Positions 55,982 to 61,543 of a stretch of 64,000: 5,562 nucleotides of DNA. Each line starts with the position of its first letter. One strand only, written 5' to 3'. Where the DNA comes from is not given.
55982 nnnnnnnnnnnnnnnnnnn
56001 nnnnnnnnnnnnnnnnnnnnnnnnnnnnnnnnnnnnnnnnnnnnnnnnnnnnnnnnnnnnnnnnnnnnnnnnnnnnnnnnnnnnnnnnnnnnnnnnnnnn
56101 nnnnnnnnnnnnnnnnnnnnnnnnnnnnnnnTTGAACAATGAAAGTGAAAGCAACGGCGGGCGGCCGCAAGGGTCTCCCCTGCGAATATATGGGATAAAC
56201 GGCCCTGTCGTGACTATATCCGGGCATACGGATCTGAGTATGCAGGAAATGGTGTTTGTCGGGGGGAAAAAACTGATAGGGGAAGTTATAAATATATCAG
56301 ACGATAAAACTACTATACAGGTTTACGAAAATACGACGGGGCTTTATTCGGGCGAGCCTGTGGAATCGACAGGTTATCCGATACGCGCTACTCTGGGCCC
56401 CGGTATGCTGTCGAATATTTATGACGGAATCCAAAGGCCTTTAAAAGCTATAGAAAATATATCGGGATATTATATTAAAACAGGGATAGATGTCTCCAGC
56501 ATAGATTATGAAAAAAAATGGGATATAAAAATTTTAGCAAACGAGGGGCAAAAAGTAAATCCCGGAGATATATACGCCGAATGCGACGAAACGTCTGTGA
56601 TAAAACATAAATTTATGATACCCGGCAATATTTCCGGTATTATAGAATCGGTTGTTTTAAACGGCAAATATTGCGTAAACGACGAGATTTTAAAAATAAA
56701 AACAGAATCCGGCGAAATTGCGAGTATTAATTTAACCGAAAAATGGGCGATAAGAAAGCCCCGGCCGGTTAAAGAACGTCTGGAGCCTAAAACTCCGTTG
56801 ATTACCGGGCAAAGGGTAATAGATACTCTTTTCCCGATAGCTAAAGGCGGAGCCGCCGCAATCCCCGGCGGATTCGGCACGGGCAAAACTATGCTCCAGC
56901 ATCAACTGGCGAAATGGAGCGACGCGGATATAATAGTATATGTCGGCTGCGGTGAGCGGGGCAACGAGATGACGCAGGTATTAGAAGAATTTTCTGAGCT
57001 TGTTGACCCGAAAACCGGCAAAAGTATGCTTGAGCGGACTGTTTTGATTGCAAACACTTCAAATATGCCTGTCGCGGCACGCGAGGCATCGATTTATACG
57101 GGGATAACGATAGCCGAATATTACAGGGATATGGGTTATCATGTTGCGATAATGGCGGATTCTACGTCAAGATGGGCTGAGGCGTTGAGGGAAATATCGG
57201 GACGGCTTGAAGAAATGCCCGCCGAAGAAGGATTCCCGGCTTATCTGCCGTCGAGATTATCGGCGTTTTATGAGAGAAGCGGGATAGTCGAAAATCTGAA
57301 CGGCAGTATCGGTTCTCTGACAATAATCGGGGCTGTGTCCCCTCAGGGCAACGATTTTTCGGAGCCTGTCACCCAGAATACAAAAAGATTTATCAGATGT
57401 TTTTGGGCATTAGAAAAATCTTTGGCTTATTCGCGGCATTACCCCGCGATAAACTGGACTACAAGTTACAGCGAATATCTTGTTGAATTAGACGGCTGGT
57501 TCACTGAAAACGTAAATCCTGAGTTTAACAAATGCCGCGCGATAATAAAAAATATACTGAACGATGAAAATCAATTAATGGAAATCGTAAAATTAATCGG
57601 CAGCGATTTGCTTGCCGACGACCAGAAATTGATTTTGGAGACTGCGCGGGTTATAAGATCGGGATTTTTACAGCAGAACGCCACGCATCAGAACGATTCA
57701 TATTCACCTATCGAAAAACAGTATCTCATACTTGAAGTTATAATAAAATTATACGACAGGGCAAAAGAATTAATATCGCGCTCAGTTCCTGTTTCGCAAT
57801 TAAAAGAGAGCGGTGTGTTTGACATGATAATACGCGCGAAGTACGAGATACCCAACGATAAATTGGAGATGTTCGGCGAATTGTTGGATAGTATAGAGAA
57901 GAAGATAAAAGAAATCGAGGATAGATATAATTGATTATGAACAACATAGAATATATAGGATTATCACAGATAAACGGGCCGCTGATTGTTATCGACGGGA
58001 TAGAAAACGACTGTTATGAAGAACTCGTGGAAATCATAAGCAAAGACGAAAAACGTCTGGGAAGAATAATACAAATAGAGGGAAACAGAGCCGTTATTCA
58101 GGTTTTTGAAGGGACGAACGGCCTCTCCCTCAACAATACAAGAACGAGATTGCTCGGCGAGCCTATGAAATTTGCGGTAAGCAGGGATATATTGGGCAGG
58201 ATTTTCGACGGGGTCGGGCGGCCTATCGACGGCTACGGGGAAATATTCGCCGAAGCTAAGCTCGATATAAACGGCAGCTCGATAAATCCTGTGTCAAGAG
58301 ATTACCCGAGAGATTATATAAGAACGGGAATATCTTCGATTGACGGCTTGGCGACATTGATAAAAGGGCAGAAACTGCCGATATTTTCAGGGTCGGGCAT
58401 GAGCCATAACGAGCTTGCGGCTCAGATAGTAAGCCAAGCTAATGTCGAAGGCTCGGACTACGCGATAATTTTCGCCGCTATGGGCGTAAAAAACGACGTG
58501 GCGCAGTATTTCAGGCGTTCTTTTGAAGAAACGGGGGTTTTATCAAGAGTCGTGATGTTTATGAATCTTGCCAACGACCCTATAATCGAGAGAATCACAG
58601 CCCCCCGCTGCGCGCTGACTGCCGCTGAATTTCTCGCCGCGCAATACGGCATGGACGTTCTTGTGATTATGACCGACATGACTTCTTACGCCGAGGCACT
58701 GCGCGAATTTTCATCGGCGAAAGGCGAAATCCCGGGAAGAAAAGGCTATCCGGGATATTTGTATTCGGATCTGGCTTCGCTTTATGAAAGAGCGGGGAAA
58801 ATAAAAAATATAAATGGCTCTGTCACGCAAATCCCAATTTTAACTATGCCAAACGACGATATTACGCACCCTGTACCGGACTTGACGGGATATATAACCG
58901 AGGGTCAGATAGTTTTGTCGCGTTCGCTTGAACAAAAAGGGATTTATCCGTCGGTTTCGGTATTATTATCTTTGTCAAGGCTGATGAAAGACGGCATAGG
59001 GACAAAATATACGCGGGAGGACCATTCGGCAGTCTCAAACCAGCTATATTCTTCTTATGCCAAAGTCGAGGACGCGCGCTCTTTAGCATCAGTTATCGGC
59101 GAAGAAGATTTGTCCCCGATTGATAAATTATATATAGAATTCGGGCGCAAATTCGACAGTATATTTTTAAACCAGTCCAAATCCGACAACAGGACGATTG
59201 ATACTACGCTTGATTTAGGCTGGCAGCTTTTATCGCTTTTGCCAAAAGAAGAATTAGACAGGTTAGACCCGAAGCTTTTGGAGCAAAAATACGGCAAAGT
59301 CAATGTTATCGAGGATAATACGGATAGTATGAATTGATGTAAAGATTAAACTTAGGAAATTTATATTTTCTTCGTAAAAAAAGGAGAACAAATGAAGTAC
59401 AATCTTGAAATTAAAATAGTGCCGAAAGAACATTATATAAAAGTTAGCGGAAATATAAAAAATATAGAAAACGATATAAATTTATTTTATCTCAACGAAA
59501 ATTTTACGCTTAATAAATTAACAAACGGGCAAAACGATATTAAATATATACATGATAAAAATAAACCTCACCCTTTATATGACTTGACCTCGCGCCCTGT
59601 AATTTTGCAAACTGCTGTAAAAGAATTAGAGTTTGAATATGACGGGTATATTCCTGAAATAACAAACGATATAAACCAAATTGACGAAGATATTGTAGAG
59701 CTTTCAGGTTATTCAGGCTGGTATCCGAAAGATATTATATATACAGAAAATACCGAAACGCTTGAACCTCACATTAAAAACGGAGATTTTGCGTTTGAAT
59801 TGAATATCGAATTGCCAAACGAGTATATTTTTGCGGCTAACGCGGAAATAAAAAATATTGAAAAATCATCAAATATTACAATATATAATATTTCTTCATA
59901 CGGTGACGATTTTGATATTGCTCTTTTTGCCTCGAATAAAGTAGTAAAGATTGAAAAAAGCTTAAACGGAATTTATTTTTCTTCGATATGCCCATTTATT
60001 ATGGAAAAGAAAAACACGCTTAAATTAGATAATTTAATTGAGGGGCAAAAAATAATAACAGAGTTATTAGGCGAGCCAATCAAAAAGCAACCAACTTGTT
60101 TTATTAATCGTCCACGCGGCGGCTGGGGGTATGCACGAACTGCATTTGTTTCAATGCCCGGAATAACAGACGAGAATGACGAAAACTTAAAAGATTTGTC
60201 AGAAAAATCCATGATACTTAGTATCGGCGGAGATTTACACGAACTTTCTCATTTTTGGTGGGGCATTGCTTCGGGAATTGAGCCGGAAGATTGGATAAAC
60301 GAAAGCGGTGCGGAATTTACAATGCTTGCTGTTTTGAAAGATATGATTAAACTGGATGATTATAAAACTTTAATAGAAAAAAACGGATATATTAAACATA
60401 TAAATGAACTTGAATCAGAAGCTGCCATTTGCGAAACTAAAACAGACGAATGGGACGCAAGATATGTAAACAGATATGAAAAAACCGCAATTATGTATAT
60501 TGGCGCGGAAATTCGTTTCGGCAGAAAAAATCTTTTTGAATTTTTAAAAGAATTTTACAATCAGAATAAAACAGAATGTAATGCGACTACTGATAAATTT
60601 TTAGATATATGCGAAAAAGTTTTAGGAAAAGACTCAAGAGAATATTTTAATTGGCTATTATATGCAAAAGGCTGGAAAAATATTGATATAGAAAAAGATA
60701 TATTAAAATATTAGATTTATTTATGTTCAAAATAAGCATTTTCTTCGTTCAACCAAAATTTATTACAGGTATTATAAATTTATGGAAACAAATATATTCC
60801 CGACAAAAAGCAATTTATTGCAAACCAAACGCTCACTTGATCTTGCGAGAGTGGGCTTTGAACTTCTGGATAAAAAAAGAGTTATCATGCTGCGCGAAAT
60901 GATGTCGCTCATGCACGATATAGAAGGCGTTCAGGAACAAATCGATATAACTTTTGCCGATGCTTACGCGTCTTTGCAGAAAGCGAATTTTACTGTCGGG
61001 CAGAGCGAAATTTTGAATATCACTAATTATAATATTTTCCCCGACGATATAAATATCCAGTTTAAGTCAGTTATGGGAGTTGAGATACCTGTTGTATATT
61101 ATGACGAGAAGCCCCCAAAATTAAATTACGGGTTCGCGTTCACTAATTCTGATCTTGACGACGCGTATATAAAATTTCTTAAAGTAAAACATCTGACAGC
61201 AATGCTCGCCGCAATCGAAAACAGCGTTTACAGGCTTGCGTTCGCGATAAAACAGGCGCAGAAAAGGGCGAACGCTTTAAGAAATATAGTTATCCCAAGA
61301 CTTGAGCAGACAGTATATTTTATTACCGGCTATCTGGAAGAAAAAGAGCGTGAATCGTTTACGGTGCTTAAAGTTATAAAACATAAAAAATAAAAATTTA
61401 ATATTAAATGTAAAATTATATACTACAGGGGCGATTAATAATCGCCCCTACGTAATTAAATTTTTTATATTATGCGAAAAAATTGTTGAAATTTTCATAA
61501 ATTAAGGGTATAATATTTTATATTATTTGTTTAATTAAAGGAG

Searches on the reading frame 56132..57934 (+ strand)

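Call 32: search_protein_families(library=pfam, proteins=[window:56132-57934:+], max_evalue=0.001)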
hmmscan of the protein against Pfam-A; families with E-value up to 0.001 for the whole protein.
window:56132-57934:+ (600 aa): 4 families
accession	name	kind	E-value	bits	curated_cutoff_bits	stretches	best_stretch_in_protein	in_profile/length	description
PF00006.31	ATP-synt_ab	-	8.9e-77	257.9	29.5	1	226-447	1-213/213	ATP synthase alpha/beta family, nucleotide-binding domain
PF22919.1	ATP-synt_VA_C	-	2.7e-23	82.4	24.7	1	454-555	1-98/101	C-terminal domain of V and A type ATP synthase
PF16886.11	ATP-synt_ab_Xtn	-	3.6e-23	81.6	25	1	121-208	1-88/88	ATPsynthase alpha/beta subunit barrel-sandwich domain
PF02874.29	ATP-synt_ab_N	-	1.6e-11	45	20.9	1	19-81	1-69/69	ATP synthase alpha/beta family, beta-barrel domain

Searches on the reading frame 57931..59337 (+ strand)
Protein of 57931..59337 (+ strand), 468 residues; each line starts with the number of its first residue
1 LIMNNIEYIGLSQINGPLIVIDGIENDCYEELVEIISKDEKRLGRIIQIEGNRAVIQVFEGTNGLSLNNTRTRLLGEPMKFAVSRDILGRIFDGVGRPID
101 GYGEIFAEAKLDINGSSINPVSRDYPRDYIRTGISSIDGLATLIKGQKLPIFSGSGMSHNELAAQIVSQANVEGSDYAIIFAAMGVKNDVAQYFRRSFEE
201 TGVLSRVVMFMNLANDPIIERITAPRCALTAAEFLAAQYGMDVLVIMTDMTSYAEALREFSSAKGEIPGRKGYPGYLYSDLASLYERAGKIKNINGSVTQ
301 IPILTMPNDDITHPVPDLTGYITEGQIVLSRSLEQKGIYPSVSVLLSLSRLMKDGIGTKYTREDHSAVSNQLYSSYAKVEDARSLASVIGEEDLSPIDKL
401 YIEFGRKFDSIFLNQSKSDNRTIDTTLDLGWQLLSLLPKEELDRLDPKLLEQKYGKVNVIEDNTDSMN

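Call 32: search_protein_families(library=pfam, proteins=[window:57931-59337:+], max_evalue=0.001)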
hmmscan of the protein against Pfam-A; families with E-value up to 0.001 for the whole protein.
window:57931-59337:+ (468 aa): 3 families
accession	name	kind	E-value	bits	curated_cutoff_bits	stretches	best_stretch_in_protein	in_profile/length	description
PF00006.31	ATP-synt_ab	-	8.5e-78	261.3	29.5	1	133-349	1-213/213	ATP synthase alpha/beta family, nucleotide-binding domain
PF22919.1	ATP-synt_VA_C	-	2.4e-30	105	24.7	1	354-454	1-101/101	C-terminal domain of V and A type ATP synthase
PF02874.29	ATP-synt_ab_N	-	1.7e-10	41.7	20.9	1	12-67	2-61/69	ATP synthase alpha/beta family, beta-barrel domain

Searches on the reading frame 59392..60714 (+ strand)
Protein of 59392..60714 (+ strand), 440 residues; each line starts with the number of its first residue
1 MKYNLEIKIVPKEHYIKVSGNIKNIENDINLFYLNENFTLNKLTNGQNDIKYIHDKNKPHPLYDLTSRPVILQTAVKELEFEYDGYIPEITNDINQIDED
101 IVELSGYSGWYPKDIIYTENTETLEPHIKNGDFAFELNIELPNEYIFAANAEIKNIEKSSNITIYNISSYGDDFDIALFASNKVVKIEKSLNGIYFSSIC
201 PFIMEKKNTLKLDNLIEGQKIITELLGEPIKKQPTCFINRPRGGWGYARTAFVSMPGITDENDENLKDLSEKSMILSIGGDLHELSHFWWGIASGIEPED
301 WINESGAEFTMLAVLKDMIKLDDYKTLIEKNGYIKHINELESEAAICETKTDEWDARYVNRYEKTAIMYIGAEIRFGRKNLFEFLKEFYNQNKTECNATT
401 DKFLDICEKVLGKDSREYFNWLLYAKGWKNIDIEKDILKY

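Call 32: search_protein_families(library=pfam, proteins=[window:59392-60714:+], max_evalue=0.001)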
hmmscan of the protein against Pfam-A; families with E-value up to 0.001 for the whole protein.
window:59392-60714:+ (440 aa): 1 family
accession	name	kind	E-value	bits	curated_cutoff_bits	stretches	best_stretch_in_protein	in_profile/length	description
PF01433.26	Peptidase_M1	-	0.0007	19.7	27.7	0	282-415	72-211/218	Peptidase family M1 domain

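Call 57: search_protein_families(library=ncbifam, proteins=[window:59392-60714:+], max_evalue=0.1)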
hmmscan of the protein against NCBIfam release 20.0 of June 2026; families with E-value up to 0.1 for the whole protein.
window:59392-60714:+ (440 aa): 0 families

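Call 70: search_protein_families(library=padloc, proteins=[window:59392-60714:+], max_evalue=0.01)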
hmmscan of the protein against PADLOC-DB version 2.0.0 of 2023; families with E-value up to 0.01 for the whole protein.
window:59392-60714:+ (440 aa): 0 families

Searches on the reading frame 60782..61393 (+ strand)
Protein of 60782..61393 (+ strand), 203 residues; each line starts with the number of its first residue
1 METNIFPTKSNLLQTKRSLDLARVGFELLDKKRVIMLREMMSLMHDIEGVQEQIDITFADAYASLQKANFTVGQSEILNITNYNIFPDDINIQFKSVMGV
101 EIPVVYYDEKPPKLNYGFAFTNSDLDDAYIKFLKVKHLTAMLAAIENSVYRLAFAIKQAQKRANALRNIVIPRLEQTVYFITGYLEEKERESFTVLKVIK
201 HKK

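Call 32: search_protein_families(library=pfam, proteins=[window:60782-61393:+], max_evalue=0.001)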
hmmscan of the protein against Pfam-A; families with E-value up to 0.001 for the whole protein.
window:60782-61393:+ (203 aa): 1 family
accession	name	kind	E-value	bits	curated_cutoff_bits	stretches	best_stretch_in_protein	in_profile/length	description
PF01813.22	ATP-synt_D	-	1.4e-48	165.8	25.7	1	11-200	1-195/196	ATP synthase subunit D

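Call 47: find_homologous_proteins(query=window:60782-61393:+, max_evalue=1e-40)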
Query window:60782-61393:+ (203 aa): 7340 proteins with E <= 1e-40 among 8000 candidates; the best 120 are listed.
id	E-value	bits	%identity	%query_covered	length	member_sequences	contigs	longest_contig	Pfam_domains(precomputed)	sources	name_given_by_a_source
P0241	8.4e-126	435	100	100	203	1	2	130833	PF01813.23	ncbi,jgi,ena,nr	ncbi:MAG: V-type ATP synthase subunit D [Oscillospiraceae bacterium]|nr:V-type ATP synthase subunit 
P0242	1.7e-117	408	94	100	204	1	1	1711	PF01813.23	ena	-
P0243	7.8e-114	396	91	100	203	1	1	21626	PF01813.23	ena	-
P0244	9.8e-114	395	90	100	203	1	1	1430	PF01813.23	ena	-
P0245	4.1e-113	393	90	100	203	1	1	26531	PF01813.23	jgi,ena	-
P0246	1.4e-112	392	91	100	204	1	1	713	PF01813.23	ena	-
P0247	5.3e-110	383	89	99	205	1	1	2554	PF01813.23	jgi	-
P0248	7.1e-110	383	88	99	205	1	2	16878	PF01813.23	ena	-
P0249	9.3e-110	382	89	100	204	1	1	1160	PF01813.23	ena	-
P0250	1.4e-109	382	89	99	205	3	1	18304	PF01813.23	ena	-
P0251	7.1e-109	380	88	100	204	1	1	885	PF01813.23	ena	-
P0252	1.5e-108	379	88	100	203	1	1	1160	PF01813.23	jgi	-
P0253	4.1e-107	374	87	100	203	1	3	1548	PF01813.23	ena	-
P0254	5.6e-107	373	89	100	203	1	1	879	PF01813.23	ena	-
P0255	8.7e-106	369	84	100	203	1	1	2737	PF01813.23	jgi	jgi:V/A-type H+-transporting ATPase subunit D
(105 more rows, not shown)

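Call 48: find_encoding_contigs(protein=P0243, flank=10000, max_places=3)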
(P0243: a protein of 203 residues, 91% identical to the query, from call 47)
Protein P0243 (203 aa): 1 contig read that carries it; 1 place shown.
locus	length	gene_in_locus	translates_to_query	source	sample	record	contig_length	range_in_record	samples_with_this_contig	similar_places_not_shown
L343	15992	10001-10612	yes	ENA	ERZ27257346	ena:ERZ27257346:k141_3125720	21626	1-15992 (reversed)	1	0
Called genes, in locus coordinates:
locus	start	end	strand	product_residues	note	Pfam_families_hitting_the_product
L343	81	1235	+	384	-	PF01992:vATP-synt_AC39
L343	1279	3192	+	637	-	PF01496:V_ATPase_I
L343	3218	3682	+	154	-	PF00137:ATP-synt_C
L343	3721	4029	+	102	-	PF01990:ATP-synt_F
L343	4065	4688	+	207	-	-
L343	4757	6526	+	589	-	PF02874:ATP-synt_ab_N, PF16886:ATP-synt_ab_Xtn, PF00006:ATP-synt_ab, PF22919:ATP-synt_VA_C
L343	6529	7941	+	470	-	PF02874:ATP-synt_ab_N, PF00006:ATP-synt_ab, PF22919:ATP-synt_VA_C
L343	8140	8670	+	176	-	PF04542:Sigma70_r2, PF08281:Sigma70_r4_2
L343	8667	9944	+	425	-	PF13349:DUF4097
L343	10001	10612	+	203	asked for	PF01813:ATP-synt_D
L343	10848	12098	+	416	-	PF00464:SHMT, PF00155:Aminotran_1_2, PF01212:Beta_elim_lyase (weak), PF01053:Cys_Met_Meta_PP (faint), PF01041:DegT_DnrJ_EryC1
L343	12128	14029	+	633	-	PF02368:Big_2, PF00188:CAP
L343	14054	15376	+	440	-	PF05496:RuvB_N, PF01078:Mg_chelatase (faint), PF00004:AAA, PF07728:AAA_5 (weak), PF16193:AAA_assoc_2, PF12002:MgsA_C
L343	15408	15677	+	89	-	-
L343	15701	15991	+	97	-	?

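Call 49: find_encoding_contigs(protein=P0245, flank=10000, max_places=3)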
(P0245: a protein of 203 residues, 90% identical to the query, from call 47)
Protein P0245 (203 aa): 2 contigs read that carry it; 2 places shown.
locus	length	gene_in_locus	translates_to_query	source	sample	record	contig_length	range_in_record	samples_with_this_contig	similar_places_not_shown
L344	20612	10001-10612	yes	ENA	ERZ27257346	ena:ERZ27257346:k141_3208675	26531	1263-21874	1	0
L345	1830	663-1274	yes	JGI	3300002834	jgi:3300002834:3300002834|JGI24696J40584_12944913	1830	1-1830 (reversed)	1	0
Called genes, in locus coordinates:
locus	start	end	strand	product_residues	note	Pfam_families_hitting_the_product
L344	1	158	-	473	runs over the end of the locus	?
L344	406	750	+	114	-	-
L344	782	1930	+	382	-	PF01992:vATP-synt_AC39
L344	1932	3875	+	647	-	PF01496:V_ATPase_I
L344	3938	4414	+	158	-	PF00137:ATP-synt_C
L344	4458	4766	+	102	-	PF01990:ATP-synt_F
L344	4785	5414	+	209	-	PF01991:vATP-synt_E (weak)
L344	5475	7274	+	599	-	PF02874:ATP-synt_ab_N, PF16886:ATP-synt_ab_Xtn, PF00006:ATP-synt_ab, PF22919:ATP-synt_VA_C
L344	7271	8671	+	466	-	PF02874:ATP-synt_ab_N, PF00006:ATP-synt_ab, PF22919:ATP-synt_VA_C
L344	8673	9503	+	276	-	PF13489:Methyltransf_23 (faint), PF00398:RrnaAD (weak), PF03848:TehB (faint), PF08241:Methyltransf_11, PF08242:Methyltransf_12, PF13649:Methyltransf_25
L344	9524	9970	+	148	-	PF00583:Acetyltransf_1, PF13527:Acetyltransf_9 (faint), PF13673:Acetyltransf_10, PF13508:Acetyltransf_7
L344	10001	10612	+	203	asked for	PF01813:ATP-synt_D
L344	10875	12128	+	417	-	PF00464:SHMT, PF00155:Aminotran_1_2, PF01212:Beta_elim_lyase (weak), PF01053:Cys_Met_Meta_PP (weak), PF01041:DegT_DnrJ_EryC1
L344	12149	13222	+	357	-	PF00266:Aminotran_5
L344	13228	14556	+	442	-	PF05496:RuvB_N, PF00004:AAA, PF01078:Mg_chelatase (faint), PF07728:AAA_5 (weak), PF16193:AAA_assoc_2, PF12002:MgsA_C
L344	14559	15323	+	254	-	PF03352:Adenine_glyco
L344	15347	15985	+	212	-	PF00730:HhH-GPD, PF00633:HHH (weak), PF10576:EndIII_4Fe-2S (faint)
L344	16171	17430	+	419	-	PF22025:ThiI_fer, PF02926:THUMP, PF02568:ThiI, PF06508:QueC (weak)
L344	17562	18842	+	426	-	PF00994:MoCF_biosynth, PF18146:CinA_KH, PF02464:CinA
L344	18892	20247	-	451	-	PF04542:Sigma70_r2, PF04545:Sigma70_r4, PF08281:Sigma70_r4_2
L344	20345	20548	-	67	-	PF01381:HTH_3, PF13443:HTH_26, PF13560:HTH_31 (weak)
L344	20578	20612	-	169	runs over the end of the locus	-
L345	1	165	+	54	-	?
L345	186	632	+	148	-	PF00583:Acetyltransf_1, PF13527:Acetyltransf_9 (faint), PF13673:Acetyltransf_10, PF13508:Acetyltransf_7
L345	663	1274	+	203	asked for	PF01813:ATP-synt_D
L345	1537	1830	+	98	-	?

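Call 66: find_encoding_contigs(protein=P0242, flank=3000, max_places=5)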
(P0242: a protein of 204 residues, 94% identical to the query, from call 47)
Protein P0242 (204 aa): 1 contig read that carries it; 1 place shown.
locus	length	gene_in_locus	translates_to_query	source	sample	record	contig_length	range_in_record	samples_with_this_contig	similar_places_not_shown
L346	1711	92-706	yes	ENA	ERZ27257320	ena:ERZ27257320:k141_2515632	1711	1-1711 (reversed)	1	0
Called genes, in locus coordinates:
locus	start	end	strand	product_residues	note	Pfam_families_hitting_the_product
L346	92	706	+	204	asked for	PF01813:ATP-synt_D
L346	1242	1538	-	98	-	-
